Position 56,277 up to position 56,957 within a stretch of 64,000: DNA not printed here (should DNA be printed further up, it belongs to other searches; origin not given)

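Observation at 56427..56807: Type IV pilin-like gene embedded and translationally coupled within the phage tail module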

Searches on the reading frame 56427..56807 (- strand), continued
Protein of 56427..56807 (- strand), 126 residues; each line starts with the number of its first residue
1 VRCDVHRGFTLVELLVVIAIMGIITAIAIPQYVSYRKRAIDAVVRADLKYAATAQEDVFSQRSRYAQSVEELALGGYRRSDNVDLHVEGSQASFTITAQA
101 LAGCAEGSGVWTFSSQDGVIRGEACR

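Call 38: find_related_loci(query=A1, collection=viral_contigs, flank=8000)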
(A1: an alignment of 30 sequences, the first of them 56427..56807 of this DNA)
Query A1 (126 aa) in viral_contigs; peptide patterns used: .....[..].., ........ (x = any residue, [..] = any of these).
467 stretches matched a pattern; 159 encode a relative of the query (tblastn E <= 1e-3); the best 80 are kept; 80 distinct loci.
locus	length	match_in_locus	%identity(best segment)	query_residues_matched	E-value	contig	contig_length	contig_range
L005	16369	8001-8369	45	6-125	1e-21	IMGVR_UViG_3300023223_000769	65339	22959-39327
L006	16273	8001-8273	36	8-98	6e-12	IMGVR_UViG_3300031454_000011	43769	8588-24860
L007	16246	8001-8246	34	1-81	2e-11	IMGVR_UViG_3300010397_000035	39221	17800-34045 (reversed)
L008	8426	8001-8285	40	1-109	4e-11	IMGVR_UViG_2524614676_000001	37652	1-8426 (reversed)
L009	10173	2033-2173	45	1-47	1e-10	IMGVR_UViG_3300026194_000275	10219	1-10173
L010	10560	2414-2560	49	8-56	8e-10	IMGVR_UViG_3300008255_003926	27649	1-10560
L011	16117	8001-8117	54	1-39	1e-9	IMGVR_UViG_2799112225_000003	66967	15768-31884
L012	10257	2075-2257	39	7-67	4e-9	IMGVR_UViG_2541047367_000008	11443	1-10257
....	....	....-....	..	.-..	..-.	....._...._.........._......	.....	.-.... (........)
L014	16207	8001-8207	36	2-70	1e-7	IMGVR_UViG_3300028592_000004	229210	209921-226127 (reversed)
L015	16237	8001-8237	35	8-79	1e-7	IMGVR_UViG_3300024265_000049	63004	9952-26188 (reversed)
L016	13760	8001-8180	37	6-65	1e-7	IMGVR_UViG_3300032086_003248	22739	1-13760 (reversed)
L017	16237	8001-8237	35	8-79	1e-7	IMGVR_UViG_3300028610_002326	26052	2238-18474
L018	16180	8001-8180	37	6-65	1e-7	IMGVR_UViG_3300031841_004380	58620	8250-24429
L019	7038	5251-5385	44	1-45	2e-7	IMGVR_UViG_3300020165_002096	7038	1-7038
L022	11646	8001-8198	38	7-72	2e-7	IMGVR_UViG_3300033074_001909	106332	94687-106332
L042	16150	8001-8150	44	8-54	1e-6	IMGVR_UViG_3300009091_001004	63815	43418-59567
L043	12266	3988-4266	30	8-96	1e-6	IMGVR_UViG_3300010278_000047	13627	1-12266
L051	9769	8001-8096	56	8-39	2e-6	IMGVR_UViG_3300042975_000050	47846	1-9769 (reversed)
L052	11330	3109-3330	35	7-74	8e-7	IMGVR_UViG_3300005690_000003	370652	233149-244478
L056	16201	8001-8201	38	7-67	3e-6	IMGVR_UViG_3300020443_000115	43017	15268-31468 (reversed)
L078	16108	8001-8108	53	5-38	1e-5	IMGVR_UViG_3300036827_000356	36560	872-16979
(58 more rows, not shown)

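Call 41: search_protein_families(library=pfam, proteins=[L005:963-2186:+, L005:2503-3186:+, L005:3863-5047:+, L005:6197-7276:+, L005:7277-7639:+, L005:7761-8375:+, L005:10163-10747:+, L005:12551-13024:+, L005:13181-14242:+, L005:14239-16290:+], max_evalue=0.001)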
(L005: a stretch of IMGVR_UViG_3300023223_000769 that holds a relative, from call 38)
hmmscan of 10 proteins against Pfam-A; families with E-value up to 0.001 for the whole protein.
L005:963-2186:+ (407 aa): 1 family
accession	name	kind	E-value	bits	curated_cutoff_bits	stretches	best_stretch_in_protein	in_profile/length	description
PF06067.16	DUF932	-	2e-05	24.9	23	1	238-381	55-204/227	Domain of unknown function (DUF932)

L005:2503-3186:+ (227 aa): 0 families

L005:3863-5047:+ (394 aa): 1 family
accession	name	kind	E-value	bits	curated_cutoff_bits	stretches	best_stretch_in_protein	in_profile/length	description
PF01139.22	RtcB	-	5.3e-120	401.9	27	1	30-393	1-426/426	tRNA-splicing ligase RtcB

L005:6197-7276:+ (359 aa): 1 family
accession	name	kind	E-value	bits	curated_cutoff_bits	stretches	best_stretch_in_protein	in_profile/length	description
PF14341.11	PilX_N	-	0.00037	20.9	25.5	1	6-54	1-49/51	PilX N-terminal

L005:7277-7639:+ (120 aa): 1 family
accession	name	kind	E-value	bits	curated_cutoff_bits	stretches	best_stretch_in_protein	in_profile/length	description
PF07963.17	N_methyl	-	7e-10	38.5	21.2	1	1-25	1-25/27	Prokaryotic N-terminal methylation motif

L005:7761-8375:+ (204 aa): 1 family
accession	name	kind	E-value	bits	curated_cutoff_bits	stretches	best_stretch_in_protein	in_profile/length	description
PF07963.17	N_methyl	-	4.3e-10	39.2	21.2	1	79-104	2-27/27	Prokaryotic N-terminal methylation motif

L005:10163-10747:+ (194 aa): 1 family
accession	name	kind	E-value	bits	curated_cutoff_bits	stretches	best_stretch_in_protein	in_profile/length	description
PF00565.23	SNase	-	1.3e-05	26.1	21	1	115-190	2-75/107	Staphylococcal nuclease homologue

L005:12551-13024:+ (157 aa): 1 family
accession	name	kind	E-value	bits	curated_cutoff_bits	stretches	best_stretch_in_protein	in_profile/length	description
PF12694.12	cpYpsA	-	0.00095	19.4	26.2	0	93-145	51-102/145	Circularly permutated YpsA SLOG family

L005:13181-14242:+ (353 aa): 2 families
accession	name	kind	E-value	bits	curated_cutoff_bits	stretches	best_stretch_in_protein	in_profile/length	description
PF00149.33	Metallophos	-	2e-13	51.7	21.5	1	1-199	1-190/191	Calcineurin-like phosphoesterase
PF12850.12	Metallophos_2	-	8.9e-07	29.5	27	1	1-238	1-153/154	Calcineurin-like phosphoesterase superfamily domain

L005:14239-16290:+ (683 aa): 3 families
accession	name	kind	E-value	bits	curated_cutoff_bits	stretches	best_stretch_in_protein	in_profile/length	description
PF02463.25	SMC_N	-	1.5e-14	54.4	40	1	5-673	4-215/220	RecF/RecN/SMC N terminal domain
PF13558.12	SbcC_Walker_B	-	2.7e-05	24.7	27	1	582-641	27-89/90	SbcC/RAD50-like, Walker B motif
PF13555.12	AAA_29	-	0.00018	21.6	27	1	14-54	12-50/61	P-loop containing region of AAA domain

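Call 43: find_related_loci(query=A1, collection=genome_contigs, flank=6000)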
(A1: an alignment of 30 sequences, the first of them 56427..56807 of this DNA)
Query A1 (126 aa) in genome_contigs; peptide patterns used: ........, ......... (x = any residue, [..] = any of these).
600 stretches matched a pattern (row limit reached: there are more); 288 encode a relative of the query (tblastn E <= 1e-3); the best 80 are kept; 80 distinct loci.
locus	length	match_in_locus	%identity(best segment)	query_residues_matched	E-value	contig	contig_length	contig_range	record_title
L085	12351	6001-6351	42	1-115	1e-14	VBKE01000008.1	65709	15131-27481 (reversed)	MAG: Deltaproteobacteria bacterium isolate DP_1 14_1009_09_30cm_scaffold_273, whole genome shotgun sequence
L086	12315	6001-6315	42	7-118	5e-13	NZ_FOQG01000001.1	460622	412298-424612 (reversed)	Nocardioides psychrotolerans strain CGMCC 1.11156, whole genome shotgun sequence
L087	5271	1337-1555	43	1-75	2e-12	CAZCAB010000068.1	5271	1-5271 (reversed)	MAG TPA_asm: uncultured Gammaproteobacteria bacterium isolate SRP167671_co2_16 genome assembly, contig: NODE_17853_lengt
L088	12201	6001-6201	42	6-72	5e-12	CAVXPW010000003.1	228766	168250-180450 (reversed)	MAG: uncultured Solirubrobacterales bacterium isolate MFD04580.bin.1.163 genome assembly, contig: contig_21802, whole ge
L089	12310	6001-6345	33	7-115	8e-12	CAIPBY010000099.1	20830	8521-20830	MAG: Candidatus Buchananbacteria bacterium isolate MJ120702A_bin-902 genome assembly, contig: bin-902:099/101, whole gen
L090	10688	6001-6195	43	1-65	1e-11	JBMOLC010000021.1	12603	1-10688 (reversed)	MAG: Patescibacteria group bacterium isolate Betzabe_MAG014 MAG014_21, whole genome shotgun sequence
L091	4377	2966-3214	35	8-90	1e-11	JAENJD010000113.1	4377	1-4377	MAG: Steroidobacteraceae bacterium isolate CoA_1_bin.57 scaffold_18973, whole genome shotgun sequence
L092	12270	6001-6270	33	8-97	3e-11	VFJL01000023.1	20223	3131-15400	MAG: Nitrosomonadales bacterium isolate Bin_61_7 c_000001066852, whole genome shotgun sequence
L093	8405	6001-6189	41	7-69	5e-11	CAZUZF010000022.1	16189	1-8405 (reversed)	MAG TPA_asm: uncultured Gammaproteobacteria bacterium isolate binchicken_co38_1268 genome assembly, contig: NODE_7580_le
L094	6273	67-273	45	7-75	1e-10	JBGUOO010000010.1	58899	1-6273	MAG: Elusimicrobiaceae bacterium isolate ruminal_MAG_185 ruminal_MAG_185_contig_0010, whole genome shotgun sequence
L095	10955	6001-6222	35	7-80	1e-10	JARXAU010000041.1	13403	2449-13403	MAG: Rhodoferax sp. isolate D15.bin.5 k141_20100, whole genome shotgun sequence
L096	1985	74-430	28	2-104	1e-10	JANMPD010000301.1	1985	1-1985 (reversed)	MAG: Chloroflexota bacterium isolate OTE_51_metabat_66 OTE_51_k141_3203407, whole genome shotgun sequence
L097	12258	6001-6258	35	7-92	1e-10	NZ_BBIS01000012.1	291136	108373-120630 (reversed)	Pseudomonas monteilii NBRC 103158 = DSM 14164 strain NBRC 103158, whole genome shotgun sequence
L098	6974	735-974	34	8-87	2e-10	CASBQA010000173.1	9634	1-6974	MAG: uncultured cyanobacterium isolate PMM_0069 genome assembly, contig: PMM_0069_000000000173, whole genome shotgun seq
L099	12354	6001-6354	31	7-122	7e-10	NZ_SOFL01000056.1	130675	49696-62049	Cryobacterium adonitolivorans strain RHLS22-1 C443, whole genome shotgun sequence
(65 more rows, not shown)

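Call 45: list_cluster_members(proteins=[P0006, P0011, P0014, P0026, P0037, P0058, P0121])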
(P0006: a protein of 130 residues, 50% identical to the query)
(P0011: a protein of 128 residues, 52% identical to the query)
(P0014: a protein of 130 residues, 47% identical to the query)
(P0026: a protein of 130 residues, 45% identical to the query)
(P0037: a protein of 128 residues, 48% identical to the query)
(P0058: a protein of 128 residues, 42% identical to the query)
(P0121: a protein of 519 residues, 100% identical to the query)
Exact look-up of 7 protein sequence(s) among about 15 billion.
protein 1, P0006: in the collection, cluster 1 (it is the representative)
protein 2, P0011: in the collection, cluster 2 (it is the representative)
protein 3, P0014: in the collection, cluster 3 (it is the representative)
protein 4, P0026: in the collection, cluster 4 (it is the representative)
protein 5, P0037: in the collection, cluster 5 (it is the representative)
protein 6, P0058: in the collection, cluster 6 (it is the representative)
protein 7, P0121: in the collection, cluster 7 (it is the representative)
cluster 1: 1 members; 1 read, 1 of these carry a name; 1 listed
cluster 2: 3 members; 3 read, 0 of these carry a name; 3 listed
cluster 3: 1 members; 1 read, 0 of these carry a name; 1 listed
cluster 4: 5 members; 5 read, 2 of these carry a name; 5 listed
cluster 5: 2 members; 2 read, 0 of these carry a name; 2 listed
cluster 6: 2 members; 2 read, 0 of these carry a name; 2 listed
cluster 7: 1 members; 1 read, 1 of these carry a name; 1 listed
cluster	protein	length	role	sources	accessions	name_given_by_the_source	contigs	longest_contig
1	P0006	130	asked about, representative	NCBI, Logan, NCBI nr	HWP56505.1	MAG TPA: prepilin-type N-terminal cleavage/methylation domain-containing protein ... | prepilin-type N-terminal cleavage/methylation domain-containing protein [Candidatus ...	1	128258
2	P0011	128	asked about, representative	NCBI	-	-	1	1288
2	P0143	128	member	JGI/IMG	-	-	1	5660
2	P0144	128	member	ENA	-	-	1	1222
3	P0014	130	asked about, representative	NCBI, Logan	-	-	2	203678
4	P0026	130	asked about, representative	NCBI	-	-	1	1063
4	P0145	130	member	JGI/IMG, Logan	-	prepilin-type N-terminal cleavage/methylation domain-containing protein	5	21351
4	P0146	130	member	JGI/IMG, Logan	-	prepilin-type N-terminal cleavage/methylation domain-containing protein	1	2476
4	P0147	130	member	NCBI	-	-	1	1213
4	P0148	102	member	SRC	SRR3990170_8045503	-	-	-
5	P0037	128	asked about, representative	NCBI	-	-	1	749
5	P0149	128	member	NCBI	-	-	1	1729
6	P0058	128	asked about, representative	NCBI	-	-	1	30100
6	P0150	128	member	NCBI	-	-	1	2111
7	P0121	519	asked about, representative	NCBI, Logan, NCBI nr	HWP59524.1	MAG TPA: DUF2163 domain-containing protein [Candidatus Acidoferrales bacterium] | DUF2163 domain-containing protein [Candidatus Acidoferrales bacterium]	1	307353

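Call 46: find_encoding_contigs(protein=P0006, flank=8000, max_places=2)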
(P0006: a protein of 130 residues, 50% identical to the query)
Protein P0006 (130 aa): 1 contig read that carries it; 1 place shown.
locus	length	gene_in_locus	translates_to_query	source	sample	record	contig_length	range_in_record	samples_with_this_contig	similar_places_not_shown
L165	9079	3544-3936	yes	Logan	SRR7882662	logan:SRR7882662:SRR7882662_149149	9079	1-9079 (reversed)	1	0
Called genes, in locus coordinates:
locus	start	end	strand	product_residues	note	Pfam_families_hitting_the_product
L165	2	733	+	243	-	?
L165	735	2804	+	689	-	PF25323:6TM_PilS, PF00989:PAS, PF08448:PAS_4, PF13426:PAS_9 (weak), PF00158:Sigma54_activat, PF14532:Sigma54_activ_2, PF25601:AAA_lid_14, PF02954:HTH_8, +1 more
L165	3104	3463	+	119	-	-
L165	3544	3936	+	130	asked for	PF07963:N_methyl, PF16732:ComP_DUS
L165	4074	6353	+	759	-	PF09586:YfhO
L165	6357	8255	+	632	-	PF13522:GATase_6, PF13537:GATase_7, PF12481:DUF3700 (weak), PF00733:Asn_synthase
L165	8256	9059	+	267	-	PF03966:Trm112p, PF08003:Methyltransf_9, PF13489:Methyltransf_23, PF02353:CMAS (weak), PF13649:Methyltransf_25, PF13847:Methyltransf_31, PF08241:Methyltransf_11, PF08242:Methyltransf_12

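Call 67: search_protein_families(library=pfam, alignment_id=A3, max_evalue=0.001)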
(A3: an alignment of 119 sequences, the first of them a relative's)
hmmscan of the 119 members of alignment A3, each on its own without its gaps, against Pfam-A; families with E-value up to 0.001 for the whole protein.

A. member 1, L005:7277-7639:+ (120 aa): 1 family
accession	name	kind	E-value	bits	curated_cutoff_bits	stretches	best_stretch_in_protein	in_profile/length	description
PF07963.17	N_methyl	-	7e-10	38.5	21.2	1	1-25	1-25/27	Prokaryotic N-terminal methylation motif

B. families by the number of members that match (of 119 scanned): 56 families (the first 25 are shown)
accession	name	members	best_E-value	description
PF07963.17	N_methyl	5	4.4e-10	Prokaryotic N-terminal methylation motif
PF10145.14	PhageMin_Tail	2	2e-53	Phage-related minor tail protein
PF00114.24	Pilin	2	1.7e-19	Pilin (bacterial filament)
PF04860.17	Phage_portal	1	1.3e-132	Phage portal protein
PF07394.17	DUF1501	1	2.1e-114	Protein of unknown function (DUF1501)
PF11397.14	GlcNAc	1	7e-77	Glycosyltransferase (GlcNAc)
PF04011.17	LemA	1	1.2e-53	LemA family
PF16363.11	GDP_Man_Dehyd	1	1.2e-52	GDP-mannose 4,6 dehydratase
PF01370.27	Epimerase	1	2.5e-50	NAD dependent epimerase/dehydratase family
PF20441.4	TerL_nuclease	1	9.2e-50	Terminase large subunit, endonuclease domain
PF02511.20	Thy1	1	1.6e-32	Thymidylate synthase complementing protein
PF13264.11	DUF4055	1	1.6e-31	Domain of unknown function (DUF4055)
PF20434.5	BD-FAE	1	6.9e-31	BD-FAE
PF03354.21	TerL_ATPase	1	3.8e-22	Terminase large subunit, ATPase domain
PF00135.34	COesterase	1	6.4e-21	Carboxylesterase family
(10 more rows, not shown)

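Call 68: list_cluster_members(proteins=[P0001, window:56430-56807:-, window:56430-56795:-, P0151, L165:3077-3463:+])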
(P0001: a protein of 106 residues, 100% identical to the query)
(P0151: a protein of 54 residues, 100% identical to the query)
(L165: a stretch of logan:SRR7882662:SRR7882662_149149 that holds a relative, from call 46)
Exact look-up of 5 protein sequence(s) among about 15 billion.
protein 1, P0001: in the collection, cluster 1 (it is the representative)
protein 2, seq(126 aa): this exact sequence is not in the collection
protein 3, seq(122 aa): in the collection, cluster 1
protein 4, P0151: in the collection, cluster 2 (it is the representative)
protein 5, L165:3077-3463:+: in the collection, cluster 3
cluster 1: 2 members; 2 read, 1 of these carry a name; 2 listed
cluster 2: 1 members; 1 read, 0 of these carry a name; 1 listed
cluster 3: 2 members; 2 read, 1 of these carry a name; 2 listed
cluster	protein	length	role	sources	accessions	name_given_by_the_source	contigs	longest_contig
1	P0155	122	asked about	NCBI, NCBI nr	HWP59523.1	MAG TPA: prepilin-type N-terminal cleavage/methylation domain-containing protein ... | prepilin-type N-terminal cleavage/methylation domain-containing protein [Candidatus ...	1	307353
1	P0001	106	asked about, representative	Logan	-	-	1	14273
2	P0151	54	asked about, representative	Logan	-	-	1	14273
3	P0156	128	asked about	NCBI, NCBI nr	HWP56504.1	MAG TPA: prepilin-type N-terminal cleavage/methylation domain-containing protein ... | prepilin-type N-terminal cleavage/methylation domain-containing protein [Candidatus ...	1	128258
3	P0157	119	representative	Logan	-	-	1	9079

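Call 75: search_protein_families(library=pfam, proteins=[L043:4467-7541:+, L042:5282-7975:+, L011:8538-10874:-, L051:5273-7768:-, L022:5677-7473:+, L022:9135-11153:+, L009:2774-4378:-, L056:8657-10198:+, L052:3646-5238:-, L078:6342-7772:-], max_evalue=0.0001)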
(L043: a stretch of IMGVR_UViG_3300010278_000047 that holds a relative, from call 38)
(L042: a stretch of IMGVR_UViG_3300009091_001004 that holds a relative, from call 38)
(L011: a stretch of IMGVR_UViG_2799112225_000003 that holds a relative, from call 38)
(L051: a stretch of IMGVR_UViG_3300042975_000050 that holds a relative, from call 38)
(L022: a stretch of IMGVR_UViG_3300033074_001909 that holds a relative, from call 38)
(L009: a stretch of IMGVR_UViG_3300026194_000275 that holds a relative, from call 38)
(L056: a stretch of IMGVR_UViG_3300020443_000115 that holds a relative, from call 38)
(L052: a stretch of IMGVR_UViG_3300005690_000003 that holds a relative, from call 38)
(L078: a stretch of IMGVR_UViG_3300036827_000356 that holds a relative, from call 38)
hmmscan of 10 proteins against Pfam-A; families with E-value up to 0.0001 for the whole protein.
L043:4467-7541:+ (1024 aa): 2 families
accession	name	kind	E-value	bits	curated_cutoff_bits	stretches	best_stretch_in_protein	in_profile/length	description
PF10145.14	PhageMin_Tail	-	2e-53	181.7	33.2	1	192-391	1-201/201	Phage-related minor tail protein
PF04513.17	Baculo_PEP_C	-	4.3e-11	43.5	38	1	721-830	27-137/140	Baculovirus polyhedron envelope protein, PEP, C terminus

L042:5282-7975:+ (897 aa): 0 families

L011:8538-10874:- (778 aa): 0 families

L051:5273-7768:- (831 aa): 1 family
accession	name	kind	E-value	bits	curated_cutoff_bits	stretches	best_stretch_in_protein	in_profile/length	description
PF10145.14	PhageMin_Tail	-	1.9e-09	38.1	33.2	1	197-318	2-123/201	Phage-related minor tail protein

L022:5677-7473:+ (598 aa): 0 families

L022:9135-11153:+ (672 aa): 0 families

L009:2774-4378:- (534 aa): 2 families
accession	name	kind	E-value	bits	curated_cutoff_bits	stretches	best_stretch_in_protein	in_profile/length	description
PF20441.4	TerL_nuclease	-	9.2e-50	169.8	24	1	234-513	4-282/286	Terminase large subunit, endonuclease domain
PF03354.21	TerL_ATPase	-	3.8e-22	79.3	23.7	1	50-221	1-173/178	Terminase large subunit, ATPase domain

L056:8657-10198:+ (513 aa): 5 families
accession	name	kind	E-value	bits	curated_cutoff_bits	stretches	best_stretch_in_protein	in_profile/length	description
PF12796.13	Ank_2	-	5.7e-20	72.1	27.3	2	122-215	1-89/90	Ankyrin repeats (3 copies)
PF13606.12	Ank_3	-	2.4e-13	49.2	22.3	0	152-179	2-29/30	Ankyrin repeat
PF00023.36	Ank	-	3.9e-13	49.3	21.1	0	152-179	2-29/33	Ankyrin repeat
PF13637.12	Ank_4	-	5.4e-12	46.1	22.7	0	122-169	1-47/50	Ankyrin repeats (many copies)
PF13857.12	Ank_5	-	2.4e-08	34.6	27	0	140-193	5-56/56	Ankyrin repeats (many copies)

L052:3646-5238:- (530 aa): 0 families

L078:6342-7772:- (476 aa): 1 family
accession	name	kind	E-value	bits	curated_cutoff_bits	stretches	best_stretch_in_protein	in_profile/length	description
PF13264.11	DUF4055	-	1.6e-31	109.8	25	1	264-399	1-140/140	Domain of unknown function (DUF4055)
